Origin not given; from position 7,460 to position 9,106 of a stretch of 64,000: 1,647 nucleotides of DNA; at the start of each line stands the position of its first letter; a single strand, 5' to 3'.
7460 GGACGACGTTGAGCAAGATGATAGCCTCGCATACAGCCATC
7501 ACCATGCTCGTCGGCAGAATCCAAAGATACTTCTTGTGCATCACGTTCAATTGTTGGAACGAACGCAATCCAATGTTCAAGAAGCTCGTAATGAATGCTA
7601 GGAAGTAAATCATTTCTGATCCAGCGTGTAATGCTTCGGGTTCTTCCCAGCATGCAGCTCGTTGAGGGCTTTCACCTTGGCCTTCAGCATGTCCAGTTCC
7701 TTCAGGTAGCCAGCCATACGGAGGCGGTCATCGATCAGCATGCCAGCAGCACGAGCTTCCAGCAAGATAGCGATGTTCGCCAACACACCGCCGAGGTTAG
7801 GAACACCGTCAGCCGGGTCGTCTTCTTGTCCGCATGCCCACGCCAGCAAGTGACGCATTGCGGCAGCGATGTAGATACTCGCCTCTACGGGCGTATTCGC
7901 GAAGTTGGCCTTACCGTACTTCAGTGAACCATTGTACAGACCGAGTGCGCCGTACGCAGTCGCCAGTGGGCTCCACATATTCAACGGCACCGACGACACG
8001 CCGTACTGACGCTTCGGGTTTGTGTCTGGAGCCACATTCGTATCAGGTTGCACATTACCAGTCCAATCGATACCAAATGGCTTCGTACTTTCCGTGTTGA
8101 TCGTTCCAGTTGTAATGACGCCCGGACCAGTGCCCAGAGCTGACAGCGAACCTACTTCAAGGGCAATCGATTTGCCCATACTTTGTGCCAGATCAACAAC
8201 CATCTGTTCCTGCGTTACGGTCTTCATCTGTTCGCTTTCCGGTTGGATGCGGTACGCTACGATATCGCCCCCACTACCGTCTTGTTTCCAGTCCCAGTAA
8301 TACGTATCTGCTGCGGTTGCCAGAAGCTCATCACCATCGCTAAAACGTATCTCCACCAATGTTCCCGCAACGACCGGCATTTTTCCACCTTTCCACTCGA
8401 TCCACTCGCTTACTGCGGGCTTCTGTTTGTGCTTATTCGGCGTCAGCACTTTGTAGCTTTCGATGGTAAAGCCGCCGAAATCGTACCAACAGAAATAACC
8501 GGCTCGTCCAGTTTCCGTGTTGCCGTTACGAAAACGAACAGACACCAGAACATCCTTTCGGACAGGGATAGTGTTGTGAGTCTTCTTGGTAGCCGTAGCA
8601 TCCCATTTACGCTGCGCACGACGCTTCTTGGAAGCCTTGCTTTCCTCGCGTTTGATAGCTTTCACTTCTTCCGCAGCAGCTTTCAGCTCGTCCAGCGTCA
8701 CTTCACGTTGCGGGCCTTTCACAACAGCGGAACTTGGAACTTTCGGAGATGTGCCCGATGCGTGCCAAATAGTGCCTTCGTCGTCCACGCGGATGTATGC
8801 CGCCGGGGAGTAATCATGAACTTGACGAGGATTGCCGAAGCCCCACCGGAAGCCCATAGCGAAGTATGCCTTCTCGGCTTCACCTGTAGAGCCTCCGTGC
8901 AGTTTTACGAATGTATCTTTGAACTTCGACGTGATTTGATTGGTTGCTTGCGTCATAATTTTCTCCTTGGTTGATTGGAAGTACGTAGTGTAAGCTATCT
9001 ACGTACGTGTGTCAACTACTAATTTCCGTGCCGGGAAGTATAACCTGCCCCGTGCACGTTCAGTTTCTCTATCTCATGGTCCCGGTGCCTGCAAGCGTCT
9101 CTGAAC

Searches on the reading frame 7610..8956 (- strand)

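Call 11: search_protein_families(library=phrogs, proteins=[window:7610-8956:-], max_evalue=0.00001)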
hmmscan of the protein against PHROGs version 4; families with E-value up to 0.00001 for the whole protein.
window:7610-8956:- (448 aa): 6 families
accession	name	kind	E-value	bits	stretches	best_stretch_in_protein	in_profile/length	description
phrog_2252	-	lysis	6.5e-43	148.5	1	301-446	91-236/285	endolysin; inhibits RNA polymerase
phrog_9174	-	unknown function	6.9e-17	63.2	1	174-250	7-90/157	-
phrog_26870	-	unknown function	9.2e-14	53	1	184-244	110-170/236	-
phrog_801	-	DNA, RNA and nucleotide metabolism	2.1e-12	48.4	1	302-413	87-198/476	dATP / dGTP pyrophosphohydrolase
phrog_16943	-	unknown function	1.2e-10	42.6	1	178-240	105-164/166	-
phrog_13874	-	unknown function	5.7e-07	30.6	0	183-240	2-67/74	-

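Call 54: search_protein_families(library=pfam, proteins=[window:7610-8956:-], max_evalue=0.001)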
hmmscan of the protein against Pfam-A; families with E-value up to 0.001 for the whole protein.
window:7610-8956:- (448 aa): 1 family
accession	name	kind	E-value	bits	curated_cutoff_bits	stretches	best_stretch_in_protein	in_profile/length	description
PF18909.5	dGTP_diPhyd_N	-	8.4e-17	61.4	27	1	313-411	2-99/99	dATP/dGTP diphosphohydrolase, N-terminal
